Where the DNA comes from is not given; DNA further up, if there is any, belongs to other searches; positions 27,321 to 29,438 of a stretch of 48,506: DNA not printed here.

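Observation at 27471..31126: Translationally coupled 605-aa unknown protein and a TIM-barrel carrying an insertion of about 250 residues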

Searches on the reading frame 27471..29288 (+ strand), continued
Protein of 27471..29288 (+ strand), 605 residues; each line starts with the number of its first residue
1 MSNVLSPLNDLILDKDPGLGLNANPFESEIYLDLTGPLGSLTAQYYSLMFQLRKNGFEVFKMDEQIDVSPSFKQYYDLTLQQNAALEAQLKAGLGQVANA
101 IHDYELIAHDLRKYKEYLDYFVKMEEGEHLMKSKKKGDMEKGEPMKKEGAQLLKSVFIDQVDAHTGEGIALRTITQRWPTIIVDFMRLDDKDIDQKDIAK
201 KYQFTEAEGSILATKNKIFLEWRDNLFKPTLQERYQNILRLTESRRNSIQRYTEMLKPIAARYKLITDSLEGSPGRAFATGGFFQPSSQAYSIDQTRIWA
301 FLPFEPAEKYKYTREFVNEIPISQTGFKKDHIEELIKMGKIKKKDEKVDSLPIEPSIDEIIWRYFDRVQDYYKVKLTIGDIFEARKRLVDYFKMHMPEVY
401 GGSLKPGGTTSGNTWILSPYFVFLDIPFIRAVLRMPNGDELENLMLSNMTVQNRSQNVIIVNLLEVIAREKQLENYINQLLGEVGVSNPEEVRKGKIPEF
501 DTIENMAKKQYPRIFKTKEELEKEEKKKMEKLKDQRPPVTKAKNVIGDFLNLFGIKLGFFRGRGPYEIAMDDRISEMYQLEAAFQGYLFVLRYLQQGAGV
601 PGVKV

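Call 46: fold_search(model_id=the predicted structure, library=viral)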
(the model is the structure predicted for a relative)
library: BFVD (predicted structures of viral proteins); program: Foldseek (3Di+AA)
matches with E <= 10: 472; with E <= 0.001: 0
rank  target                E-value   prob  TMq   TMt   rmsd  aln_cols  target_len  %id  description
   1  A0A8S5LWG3            9.8e-03  0.38  0.12  0.15  28.2       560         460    9  Internal head protein [Myoviridae sp. cto1k8]
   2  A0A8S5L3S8            1.6e-02  0.28  0.11  0.15  21.5       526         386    7  Maturation protein [ssRNA phage SRR5208570_4]
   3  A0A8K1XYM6            3.7e-02  0.12  0.08  0.09  22.6       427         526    9  (no name in the UniProt tables at hand)
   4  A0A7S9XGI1            5.5e-02  0.16  0.12  0.12  33.6       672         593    8  Uncharacterized protein [Virus NIOZ-UU159]
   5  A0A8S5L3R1            6.9e-02  0.11  0.08  0.09  29.3       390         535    9  Maturation protein [ssRNA phage SRR5466725_8]
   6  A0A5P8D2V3            7.2e-02  0.30  0.16  0.19  27.3       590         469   10  (no name in the UniProt tables at hand)
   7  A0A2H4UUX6            1.0e-01  0.08  0.08  0.08  33.9       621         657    9  Cas12f1-like TNB domain-containing protein [Bodo saltans virus]
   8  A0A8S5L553            1.1e-01  0.06  0.07  0.08  37.7       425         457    8  Maturation protein (Fragment) [ssRNA phage SRR7976301_11]
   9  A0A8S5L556            1.5e-01  0.09  0.08  0.10  33.1       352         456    9  Maturation protein [ssRNA phage SRR5466729_2]
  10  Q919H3                1.6e-01  0.07  0.10  0.10  31.4       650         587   11  CUN104 putative Ld130 envelope fusion protein, similar to AcMNPV ORF23 [Culex nigripalpus nucleopolyhedrovirus (isolate Florida/1997)]
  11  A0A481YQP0            1.7e-01  0.07  0.09  0.05  27.7       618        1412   12  Early transcription factor large subunit-like protein [Pithovirus LCDPAC01]
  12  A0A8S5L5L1            1.7e-01  0.06  0.06  0.08  30.8       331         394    9  Maturation protein [ssRNA phage SRR7976323_2]
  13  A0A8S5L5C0            2.1e-01  0.07  0.08  0.10  31.2       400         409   10  Maturation protein [ssRNA phage SRR5466725_10]
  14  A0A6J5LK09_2          2.2e-01  0.07  0.09  0.06  32.6       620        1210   10  Uncharacterized protein [uncultured Caudovirales phage]
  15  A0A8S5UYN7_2          2.6e-01  0.13  0.12  0.10  32.9       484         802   10  Endosialidase chaperone [Siphoviridae sp. ctkKt3]
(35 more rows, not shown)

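Call 76: search_protein_families(library=padloc, proteins=[window:27471-29288:+], max_evalue=0.1)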
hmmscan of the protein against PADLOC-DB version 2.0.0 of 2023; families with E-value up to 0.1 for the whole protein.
window:27471-29288:+ (605 aa): 0 families

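Call 77: search_protein_families(library=phrogs, proteins=[window:27471-29288:+], max_evalue=0.1)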
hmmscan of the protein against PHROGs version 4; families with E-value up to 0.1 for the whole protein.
window:27471-29288:+ (605 aa): 2 families
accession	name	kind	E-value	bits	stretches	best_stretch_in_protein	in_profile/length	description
phrog_7201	-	unknown function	0.0025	18.7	1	76-148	49-117/133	-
phrog_17406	-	unknown function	0.057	14.6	0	102-129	5-32/52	-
